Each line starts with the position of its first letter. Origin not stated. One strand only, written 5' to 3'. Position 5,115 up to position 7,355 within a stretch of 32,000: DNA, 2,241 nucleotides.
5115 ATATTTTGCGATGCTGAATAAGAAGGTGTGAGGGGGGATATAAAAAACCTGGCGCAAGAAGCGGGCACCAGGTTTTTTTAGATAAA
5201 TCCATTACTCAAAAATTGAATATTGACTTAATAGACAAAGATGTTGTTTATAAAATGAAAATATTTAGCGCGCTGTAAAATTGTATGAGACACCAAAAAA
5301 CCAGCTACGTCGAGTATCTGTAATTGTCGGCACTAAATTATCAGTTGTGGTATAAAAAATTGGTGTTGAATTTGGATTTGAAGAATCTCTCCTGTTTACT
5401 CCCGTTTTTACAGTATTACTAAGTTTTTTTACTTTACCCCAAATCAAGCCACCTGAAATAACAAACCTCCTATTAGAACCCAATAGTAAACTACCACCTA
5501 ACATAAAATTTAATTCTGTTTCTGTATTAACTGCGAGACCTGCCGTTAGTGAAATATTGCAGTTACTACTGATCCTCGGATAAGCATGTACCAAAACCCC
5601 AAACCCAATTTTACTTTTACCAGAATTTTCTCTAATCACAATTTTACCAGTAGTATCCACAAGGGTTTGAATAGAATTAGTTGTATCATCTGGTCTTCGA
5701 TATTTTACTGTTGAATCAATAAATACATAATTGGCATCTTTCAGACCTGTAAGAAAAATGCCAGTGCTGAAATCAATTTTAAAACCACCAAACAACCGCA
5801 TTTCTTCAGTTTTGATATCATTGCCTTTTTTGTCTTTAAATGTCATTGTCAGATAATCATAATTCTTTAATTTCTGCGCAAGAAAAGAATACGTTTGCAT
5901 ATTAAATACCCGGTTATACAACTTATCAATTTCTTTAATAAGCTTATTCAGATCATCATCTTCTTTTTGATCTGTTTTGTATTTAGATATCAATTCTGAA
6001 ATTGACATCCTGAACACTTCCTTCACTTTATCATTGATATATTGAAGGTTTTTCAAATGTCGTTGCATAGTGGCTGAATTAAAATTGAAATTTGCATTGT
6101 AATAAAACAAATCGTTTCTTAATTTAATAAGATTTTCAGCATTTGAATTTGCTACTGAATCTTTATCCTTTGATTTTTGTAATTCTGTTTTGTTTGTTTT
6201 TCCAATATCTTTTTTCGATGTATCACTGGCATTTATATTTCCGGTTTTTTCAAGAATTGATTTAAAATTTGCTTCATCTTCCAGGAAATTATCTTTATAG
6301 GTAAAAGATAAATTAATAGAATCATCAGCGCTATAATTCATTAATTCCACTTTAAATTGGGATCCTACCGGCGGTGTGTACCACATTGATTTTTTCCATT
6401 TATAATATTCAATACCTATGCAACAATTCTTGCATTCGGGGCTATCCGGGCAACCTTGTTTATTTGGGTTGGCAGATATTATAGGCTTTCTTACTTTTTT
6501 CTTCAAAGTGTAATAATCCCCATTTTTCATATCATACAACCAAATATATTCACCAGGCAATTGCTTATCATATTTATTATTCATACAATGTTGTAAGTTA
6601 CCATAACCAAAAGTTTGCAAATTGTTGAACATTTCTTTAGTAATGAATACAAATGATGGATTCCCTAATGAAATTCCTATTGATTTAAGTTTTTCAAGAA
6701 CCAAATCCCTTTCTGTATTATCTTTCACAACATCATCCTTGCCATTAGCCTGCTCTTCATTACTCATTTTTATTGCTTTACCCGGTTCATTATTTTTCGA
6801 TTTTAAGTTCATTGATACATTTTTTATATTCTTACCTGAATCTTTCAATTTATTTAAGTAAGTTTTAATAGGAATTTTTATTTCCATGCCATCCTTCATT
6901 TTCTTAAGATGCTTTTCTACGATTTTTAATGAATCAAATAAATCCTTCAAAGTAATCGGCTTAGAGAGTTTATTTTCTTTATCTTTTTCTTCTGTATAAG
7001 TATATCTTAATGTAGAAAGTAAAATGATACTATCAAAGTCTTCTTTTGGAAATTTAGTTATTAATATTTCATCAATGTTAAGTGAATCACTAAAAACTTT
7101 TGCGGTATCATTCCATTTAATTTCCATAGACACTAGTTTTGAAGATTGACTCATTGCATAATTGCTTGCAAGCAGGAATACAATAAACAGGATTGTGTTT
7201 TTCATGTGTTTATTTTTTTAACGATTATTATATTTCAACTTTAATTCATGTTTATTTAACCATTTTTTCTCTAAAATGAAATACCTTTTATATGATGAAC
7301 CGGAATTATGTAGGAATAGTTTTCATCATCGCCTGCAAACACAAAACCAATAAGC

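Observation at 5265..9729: Uncharacterised three-gene operon: membrane protein / leaderless SH3b-S1 protease / secreted beta-barrel protein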

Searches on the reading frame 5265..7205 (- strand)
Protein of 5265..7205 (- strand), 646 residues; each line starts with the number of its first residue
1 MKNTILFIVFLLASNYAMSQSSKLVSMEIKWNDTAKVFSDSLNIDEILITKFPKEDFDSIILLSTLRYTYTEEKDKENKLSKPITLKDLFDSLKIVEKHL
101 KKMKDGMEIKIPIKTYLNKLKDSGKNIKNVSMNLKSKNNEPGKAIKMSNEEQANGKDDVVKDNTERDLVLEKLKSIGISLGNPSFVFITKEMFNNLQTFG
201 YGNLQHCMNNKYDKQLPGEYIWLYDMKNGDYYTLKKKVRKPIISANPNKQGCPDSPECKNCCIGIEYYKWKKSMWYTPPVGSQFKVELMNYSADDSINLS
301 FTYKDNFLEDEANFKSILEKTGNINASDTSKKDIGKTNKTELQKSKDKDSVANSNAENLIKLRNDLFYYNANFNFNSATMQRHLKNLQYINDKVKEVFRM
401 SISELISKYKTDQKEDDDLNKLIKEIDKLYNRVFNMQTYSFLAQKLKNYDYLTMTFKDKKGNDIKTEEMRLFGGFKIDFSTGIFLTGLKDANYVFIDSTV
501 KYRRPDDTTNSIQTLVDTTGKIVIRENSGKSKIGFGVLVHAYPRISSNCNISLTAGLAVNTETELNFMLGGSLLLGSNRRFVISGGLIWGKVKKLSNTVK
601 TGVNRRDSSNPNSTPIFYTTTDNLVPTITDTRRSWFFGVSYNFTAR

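Call 3: search_protein_families(library=pfam, proteins=[window:5265-7205:-], max_evalue=0.1)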
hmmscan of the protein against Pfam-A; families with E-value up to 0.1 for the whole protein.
window:5265-7205:- (646 aa): 1 family
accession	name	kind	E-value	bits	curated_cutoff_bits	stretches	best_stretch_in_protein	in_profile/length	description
PF09406.16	DUF2004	-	0.04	14.7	27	0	364-431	46-112/122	Protein of unknown function (DUF2004)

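Call 4: search_protein_families(library=padloc, proteins=[window:5265-7205:-], max_evalue=0.1)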
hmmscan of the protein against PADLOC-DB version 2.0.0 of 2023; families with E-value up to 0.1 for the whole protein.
window:5265-7205:- (646 aa): 0 families

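Call 5: search_protein_families(library=ncbifam, proteins=[window:5265-7205:-], max_evalue=0.1)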
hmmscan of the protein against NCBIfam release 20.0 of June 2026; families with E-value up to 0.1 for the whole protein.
window:5265-7205:- (646 aa): 0 families

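Call 8: search_protein_families(library=phrogs, proteins=[window:5265-7205:-], max_evalue=0.1)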
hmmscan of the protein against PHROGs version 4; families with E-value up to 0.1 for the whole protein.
window:5265-7205:- (646 aa): 0 families

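Call 19: find_homologous_proteins(query=window:5265-7205:-)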
Query window:5265-7205:- (646 aa): 15 proteins with E <= 0.001 among 8000 candidates.
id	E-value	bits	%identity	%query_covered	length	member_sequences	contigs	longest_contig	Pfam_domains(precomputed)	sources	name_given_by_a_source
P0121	0.0e+0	1421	99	100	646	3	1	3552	-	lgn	-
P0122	9.9e-214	729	56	99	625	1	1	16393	-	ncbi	-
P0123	7.4e-165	568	46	99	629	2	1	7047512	-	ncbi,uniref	ncbi:hypothetical protein ACEN9X_25925 [Mucilaginibacter sp. Mucisp86]|uniref:hypothetical protein n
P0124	3.5e-162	559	55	75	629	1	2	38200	-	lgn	-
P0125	3.1e-129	450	43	84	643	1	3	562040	-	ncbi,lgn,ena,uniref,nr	ncbi:hypothetical protein ACTJJ0_03315 [Chitinophaga sp. 22321]|uniref:Outer membrane protein beta-b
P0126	8.1e-126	439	46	74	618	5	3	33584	-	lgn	-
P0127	7.1e-122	426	39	100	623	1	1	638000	-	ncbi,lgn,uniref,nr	ncbi:hypothetical protein CLV59_105494 [Chitinophaga dinghuensis]|uniref:Outer membrane protein with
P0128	8.5e-112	393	45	72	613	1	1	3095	-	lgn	-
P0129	7.6e-109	383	40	82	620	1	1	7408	-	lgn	-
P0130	2.5e-107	378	43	69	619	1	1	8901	-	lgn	-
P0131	8.7e-107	376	44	71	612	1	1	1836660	-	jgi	jgi:hypothetical protein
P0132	2.0e-93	332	38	72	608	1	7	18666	-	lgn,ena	-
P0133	2.1e-51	193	32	69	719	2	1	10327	-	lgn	-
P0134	1.5e-16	78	29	36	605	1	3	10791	-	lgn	-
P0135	2.0e-12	65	27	57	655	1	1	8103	-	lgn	-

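Call 23: search_solved_structures(query=A2, max_evalue=5, show_alignments=1)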
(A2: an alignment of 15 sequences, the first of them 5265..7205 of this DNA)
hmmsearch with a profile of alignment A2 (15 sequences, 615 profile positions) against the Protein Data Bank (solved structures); distinct sequences matched with E-value up to 5: 1.
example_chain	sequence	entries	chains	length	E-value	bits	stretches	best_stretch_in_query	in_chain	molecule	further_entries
5h07_D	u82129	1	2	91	0.75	11.5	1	292-370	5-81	TNFAIP3-interacting protein 2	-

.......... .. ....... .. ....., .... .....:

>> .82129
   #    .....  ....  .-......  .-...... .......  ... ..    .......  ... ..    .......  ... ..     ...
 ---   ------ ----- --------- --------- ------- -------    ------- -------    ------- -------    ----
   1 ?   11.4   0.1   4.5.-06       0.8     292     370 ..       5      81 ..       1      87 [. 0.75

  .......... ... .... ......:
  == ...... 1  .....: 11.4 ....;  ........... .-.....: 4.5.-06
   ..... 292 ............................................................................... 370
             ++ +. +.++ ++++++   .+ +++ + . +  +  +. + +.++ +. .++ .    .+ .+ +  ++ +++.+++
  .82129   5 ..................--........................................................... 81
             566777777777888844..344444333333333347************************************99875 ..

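Call 26: search_protein_families(library=pfam, alignment_id=A2, max_evalue=0.1)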
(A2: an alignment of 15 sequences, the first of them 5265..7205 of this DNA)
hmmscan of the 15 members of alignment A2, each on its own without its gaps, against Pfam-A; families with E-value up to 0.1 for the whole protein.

A. member 1, window:5265-7205:- (646 aa): 1 family
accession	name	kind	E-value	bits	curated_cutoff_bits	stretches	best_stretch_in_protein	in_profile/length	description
PF09406.16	DUF2004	-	0.04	14.7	27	0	364-431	46-112/122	Protein of unknown function (DUF2004)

B. families by the number of members that match (of 15 scanned): 8 families
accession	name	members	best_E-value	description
PF13715.12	CarbopepD_reg_2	1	0.027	CarboxypepD_reg-like domain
PF09406.16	DUF2004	1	0.04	Protein of unknown function (DUF2004)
PF22794.1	jr-ZPR1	1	0.046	ZPR1 jelly-roll domain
PF00413.30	Peptidase_M10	1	0.047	Matrixin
PF23041.1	DUF7036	1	0.06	Domain of unknown function (DUF7036)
PF05753.20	TRAP_beta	1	0.064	Translocon-associated protein beta (TRAPB)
PF08872.15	KGK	1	0.078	KGK domain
PF24704.1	DUF7667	1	0.086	Family of unknown function (DUF7667)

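Call 37: predict_structure(alignment_id=A2)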
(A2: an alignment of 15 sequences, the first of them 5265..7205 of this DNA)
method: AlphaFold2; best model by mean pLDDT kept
length: 646 residues; sequences in the alignment: 15
mean_pLDDT: 72.1   pTM: 0.43
mean pLDDT of the five models: 72.1, 72.1, 71.5, 68.1, 64.6
residues with pLDDT >= 90: 27; 70-90: 415; 50-70: 124; < 50: 80
segments of 3 or more residues with pLDDT < 50: 18-23, 150-163, 244-246, 248-252, 254-259, 309-350
pLDDT, mean of each block of 10 residues (from residue 1): 67 61 63 65 80 84 84 66 85 82 84 85 80 74 62 33 60 73 84 73 59 61 81 74 49 46 62 66 82 71 63 45 33 25 34 74 88 84 86 81 76 70 85 78 72 79 78 80 88 82 72 73 79 86 77 89 85 80 92 79 74 75 76 90 62
secondary structure, 60 per line:
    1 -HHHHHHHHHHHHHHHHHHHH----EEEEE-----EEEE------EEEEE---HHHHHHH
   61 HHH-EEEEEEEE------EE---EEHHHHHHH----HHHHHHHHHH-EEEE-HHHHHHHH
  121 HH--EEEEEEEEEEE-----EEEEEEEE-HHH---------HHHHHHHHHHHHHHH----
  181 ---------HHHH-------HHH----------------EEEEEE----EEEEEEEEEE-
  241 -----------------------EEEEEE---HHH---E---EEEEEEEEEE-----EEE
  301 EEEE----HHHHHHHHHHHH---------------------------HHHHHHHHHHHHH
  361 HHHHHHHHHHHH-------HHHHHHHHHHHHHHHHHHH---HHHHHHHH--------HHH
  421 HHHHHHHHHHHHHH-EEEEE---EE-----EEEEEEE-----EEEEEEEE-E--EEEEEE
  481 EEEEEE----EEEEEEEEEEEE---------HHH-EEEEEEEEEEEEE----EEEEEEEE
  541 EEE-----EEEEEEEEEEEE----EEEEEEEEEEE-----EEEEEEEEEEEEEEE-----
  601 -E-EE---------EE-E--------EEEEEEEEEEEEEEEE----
elements in order: H2-21 E26-30 E36-39 E46-50 H54-63 E65-72 H86-92 H97-106 E108-111 H113-122 E125-135 E141-148 H162-176 H190-193 E220-225 E230-239 E264-269 E283-292 E298-304 H309-320 H348-372 H380-398 H402-409 H418-434 E436-440 E451-457 E463-470 E475-486 E491-502 E516-528 E533-543 E549-560 E565-575 E581-595 E627-642

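Call 41: fold_search(model_id=the predicted structure, library=pdb)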
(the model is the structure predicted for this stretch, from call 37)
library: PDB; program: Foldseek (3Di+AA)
matches with E <= 10: 305; with E <= 0.001: 0
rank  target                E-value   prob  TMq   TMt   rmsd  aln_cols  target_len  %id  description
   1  7x86_B                1.9e-01  0.12  0.07  0.21  22.6       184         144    6  The crystal structure of PloI4-F124L in complex with endo-4+2 adduct (released 2023-02-08)
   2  3pgs_B                2.2e-01  0.11  0.08  0.12  37.9       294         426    6  Phe3Gly mutant of EcFadL (released 2011-05-25)
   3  5hqb_A                2.2e-01  0.04  0.04  0.04  27.3       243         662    7  A Glycoside Hydrolase Family 97 enzyme (E480Q) in complex with Panose from Pseudoalteromonas sp. strain K8 (released 2017-01-11)
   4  8uzl_D                2.6e-01  0.13  0.08  0.22  22.6       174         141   10  Designed Transmembrane beta-barrel- TMB10_163 (released 2024-07-17)
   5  9a2m_MODEL_1_A        2.7e-01  0.08  0.07  0.11  19.5       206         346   12  Model of E. coli OmpA by in-cell photo-crosslinking MS and deep learning (released 2023-02-24)
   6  3pgu                  2.9e-01  0.09  0.09  0.13  41.4       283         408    8  Phe3Glu mutant of EcFadL (released 2011-05-25)
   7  9fzc_A                2.9e-01  0.08  0.07  0.18  19.8       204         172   13  Structure of OmpA-short in complex with nanobody Nb01 (released 2024-07-17)
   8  5hqc                  2.9e-01  0.04  0.05  0.05  27.9       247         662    6  A Glycoside Hydrolase Family 97 enzyme R171K variant from Pseudoalteromonas sp. strain K8 (released 2017-01-11)
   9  3pgs_A                3.2e-01  0.09  0.09  0.12  41.4       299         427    6  Phe3Gly mutant of EcFadL (released 2011-05-25)
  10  7x86_A                3.4e-01  0.09  0.07  0.21  23.1       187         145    8  The crystal structure of PloI4-F124L in complex with endo-4+2 adduct (released 2023-02-08)
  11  6x1k_MODEL_1_A        3.7e-01  0.25  0.09  0.35  19.4       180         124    9  Solution NMR structure of de novo designed TMB2.3 (released 2021-02-17)
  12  1g90_MODEL_1_A        4.1e-01  0.15  0.09  0.24  14.2       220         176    9  NMR Solution Structure of Outer Membrane Protein A Transmembrane Domain: 10 conformers (released 2001-04-21)
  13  3dwn_A                4.1e-01  0.04  0.08  0.10  42.5       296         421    8  Crystal structure of the long-chain fatty acid transporter FadL mutant A77E/S100R (released 2008-12-16)
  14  2r4l_B                4.4e-01  0.07  0.08  0.11  20.3       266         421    6  Crystal structure of the long-chain fatty acid transporter FadL mutant P34A (released 2008-09-16)
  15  2r4o_A                4.4e-01  0.07  0.08  0.12  45.1       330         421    6  Crystal structure of the long-chain fatty acid transporter FadL mutant delta NPA (released 2008-09-16)
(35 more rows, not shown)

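Call 86: search_protein_representatives(alignment_id=A2)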
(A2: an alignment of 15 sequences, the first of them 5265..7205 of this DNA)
Query: 15 sequences, 615 profile positions. Proteins with E-value up to 0.001 (for the whole library): 1391; up to 1e-10: 802; up to 1e-30: 198. The best 150 are listed.
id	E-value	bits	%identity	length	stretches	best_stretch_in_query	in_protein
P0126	2.3e-249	845.6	-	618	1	1-614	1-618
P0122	5.1e-238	808.1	-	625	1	1-614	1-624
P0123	1.8e-237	806.3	-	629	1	1-615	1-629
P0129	1.6e-224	763.5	-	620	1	1-614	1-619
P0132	1.1e-204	698.1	-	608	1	1-614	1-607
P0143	4.6e-158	544.0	-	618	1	1-614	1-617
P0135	3.1e-154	531.4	-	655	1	1-614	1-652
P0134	1.0e-138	480.2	-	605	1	4-614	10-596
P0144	2.8e-138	478.7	-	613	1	1-614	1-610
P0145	2.3e-126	439.3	-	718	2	169-614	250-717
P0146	3.0e-125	435.7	-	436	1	190-614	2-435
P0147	3.3e-122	425.6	-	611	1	13-614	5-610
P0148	1.2e-119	417.2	-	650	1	1-614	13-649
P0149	3.2e-117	409.1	-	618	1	1-614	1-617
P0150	1.7e-112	393.5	-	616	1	6-612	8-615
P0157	4.6e-88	312.8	-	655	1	4-614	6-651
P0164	2.5e-77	277.4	-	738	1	45-614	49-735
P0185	6.4e-57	210.0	-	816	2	318-613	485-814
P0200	4.1e-53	197.4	-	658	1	1-614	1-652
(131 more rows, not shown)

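Call 88: find_encoding_contigs(protein=P0164, flank=6000, max_places=2)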
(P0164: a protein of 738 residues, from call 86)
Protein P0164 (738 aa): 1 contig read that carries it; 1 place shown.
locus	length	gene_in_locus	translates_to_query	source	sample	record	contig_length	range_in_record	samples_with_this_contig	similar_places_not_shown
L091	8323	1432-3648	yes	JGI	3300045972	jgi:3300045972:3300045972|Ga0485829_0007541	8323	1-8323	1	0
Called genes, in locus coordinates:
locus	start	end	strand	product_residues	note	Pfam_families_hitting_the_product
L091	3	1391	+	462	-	?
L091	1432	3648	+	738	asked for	-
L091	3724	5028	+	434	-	PF01420:Methylase_S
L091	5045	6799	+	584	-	-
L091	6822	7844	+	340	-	-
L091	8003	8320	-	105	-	-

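Call 90: find_encoding_contigs(protein=P0157, flank=6000, max_places=2)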
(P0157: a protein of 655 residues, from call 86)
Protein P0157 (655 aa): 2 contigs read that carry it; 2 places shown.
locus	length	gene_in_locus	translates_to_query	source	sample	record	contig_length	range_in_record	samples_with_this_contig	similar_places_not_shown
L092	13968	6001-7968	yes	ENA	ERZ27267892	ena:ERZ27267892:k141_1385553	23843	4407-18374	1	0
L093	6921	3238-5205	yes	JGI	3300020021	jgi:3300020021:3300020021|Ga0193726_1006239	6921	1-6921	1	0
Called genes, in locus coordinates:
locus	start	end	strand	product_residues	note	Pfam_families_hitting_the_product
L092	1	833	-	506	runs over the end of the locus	-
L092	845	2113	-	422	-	PF13676:TIR_2, PF13620:CarboxypepD_reg (weak), PF13715:CarbopepD_reg_2 (weak)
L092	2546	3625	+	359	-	PF08450:SGL (faint), PF24684:Vgb_lyase (faint), PF01731:Arylesterase (faint), PF06977:SdiA-regulated (faint), PF07494:Reg_prop (faint), PF06739:SBBP (faint), PF25021:TEN_NHL (weak), PF01436:NHL (weak), +1 more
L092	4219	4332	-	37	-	-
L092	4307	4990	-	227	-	-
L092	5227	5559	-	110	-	-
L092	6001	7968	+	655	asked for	-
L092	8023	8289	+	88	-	-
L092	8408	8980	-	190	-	PF07638:Sigma70_ECF (weak), PF04542:Sigma70_r2, PF08281:Sigma70_r4_2, PF00196:GerE (weak), PF04545:Sigma70_r4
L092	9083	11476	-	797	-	PF04851:ResIII (faint), PF10593:Z1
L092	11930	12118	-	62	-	-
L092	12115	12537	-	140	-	-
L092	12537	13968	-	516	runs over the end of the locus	PF14113:Tae4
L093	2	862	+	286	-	?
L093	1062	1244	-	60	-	PF24693:DUF7660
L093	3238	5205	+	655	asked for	-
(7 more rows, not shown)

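Call 91: find_encoding_contigs(protein=P0200, flank=6000, max_places=2)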
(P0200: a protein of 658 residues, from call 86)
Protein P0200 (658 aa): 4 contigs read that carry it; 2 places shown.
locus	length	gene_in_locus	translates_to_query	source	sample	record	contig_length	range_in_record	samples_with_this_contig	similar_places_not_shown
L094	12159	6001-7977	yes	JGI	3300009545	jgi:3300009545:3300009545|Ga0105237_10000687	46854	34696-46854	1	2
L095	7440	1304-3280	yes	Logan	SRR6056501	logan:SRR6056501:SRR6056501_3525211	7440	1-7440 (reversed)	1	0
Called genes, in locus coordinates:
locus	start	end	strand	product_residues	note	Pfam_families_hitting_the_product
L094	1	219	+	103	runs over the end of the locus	-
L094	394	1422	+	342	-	PF00078:RVT_1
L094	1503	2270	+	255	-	PF14279:HNH_5 (weak)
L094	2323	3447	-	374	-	PF00560:LRR_1 (faint), PF13855:LRR_8, PF12799:LRR_4, PF23211:LRR_LRWD1 (faint), PF13855:LRR_8, PF23598:LRR_14, PF12799:LRR_4 (weak), PF13676:TIR_2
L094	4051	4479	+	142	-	-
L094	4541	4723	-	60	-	PF07432:Hc1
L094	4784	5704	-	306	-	-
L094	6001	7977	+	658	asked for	-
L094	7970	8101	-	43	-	-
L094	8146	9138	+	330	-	PF01400:Astacin (faint), PF00413:Peptidase_M10 (weak), PF20305:pYEATS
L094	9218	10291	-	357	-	PF21941:SMEK_N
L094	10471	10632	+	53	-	-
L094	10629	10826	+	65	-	PF00239:Resolvase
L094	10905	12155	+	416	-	PF07508:Recombinase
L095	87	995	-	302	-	-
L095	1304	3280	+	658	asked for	-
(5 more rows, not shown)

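Call 92: find_encoding_contigs(protein=P0185, flank=6000, max_places=2)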
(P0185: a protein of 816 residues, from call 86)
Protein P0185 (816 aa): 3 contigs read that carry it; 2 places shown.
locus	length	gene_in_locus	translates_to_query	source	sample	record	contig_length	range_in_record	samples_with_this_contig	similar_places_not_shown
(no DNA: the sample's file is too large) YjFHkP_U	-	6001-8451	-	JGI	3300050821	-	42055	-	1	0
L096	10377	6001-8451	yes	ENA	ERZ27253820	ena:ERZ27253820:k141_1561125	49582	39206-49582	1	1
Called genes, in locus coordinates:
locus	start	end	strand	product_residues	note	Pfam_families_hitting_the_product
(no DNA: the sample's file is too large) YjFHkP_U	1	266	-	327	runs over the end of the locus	PF15528:Ntox23 (weak)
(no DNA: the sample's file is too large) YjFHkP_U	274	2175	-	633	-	PF01244:Peptidase_M19 (weak)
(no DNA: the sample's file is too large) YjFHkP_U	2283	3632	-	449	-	-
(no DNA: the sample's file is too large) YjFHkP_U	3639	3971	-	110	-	-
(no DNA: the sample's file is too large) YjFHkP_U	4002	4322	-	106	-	-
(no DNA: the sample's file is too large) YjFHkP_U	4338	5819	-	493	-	-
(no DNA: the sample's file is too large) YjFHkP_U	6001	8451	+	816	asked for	-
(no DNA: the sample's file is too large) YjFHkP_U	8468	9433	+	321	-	PF01435:Peptidase_M48 (faint), PF10463:Peptidase_U49 (weak)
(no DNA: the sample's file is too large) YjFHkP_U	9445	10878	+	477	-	PF00112:Peptidase_C1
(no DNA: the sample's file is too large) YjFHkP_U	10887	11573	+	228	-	-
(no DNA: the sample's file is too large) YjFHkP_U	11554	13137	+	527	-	-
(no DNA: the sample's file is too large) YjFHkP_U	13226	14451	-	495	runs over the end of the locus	-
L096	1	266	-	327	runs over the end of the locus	PF15528:Ntox23 (weak)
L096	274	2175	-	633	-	PF01244:Peptidase_M19 (weak)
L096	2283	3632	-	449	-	-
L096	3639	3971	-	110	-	-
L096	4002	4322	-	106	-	-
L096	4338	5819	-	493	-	-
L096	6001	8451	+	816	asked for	-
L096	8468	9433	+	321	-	PF01435:Peptidase_M48 (faint), PF10463:Peptidase_U49 (weak)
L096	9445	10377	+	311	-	?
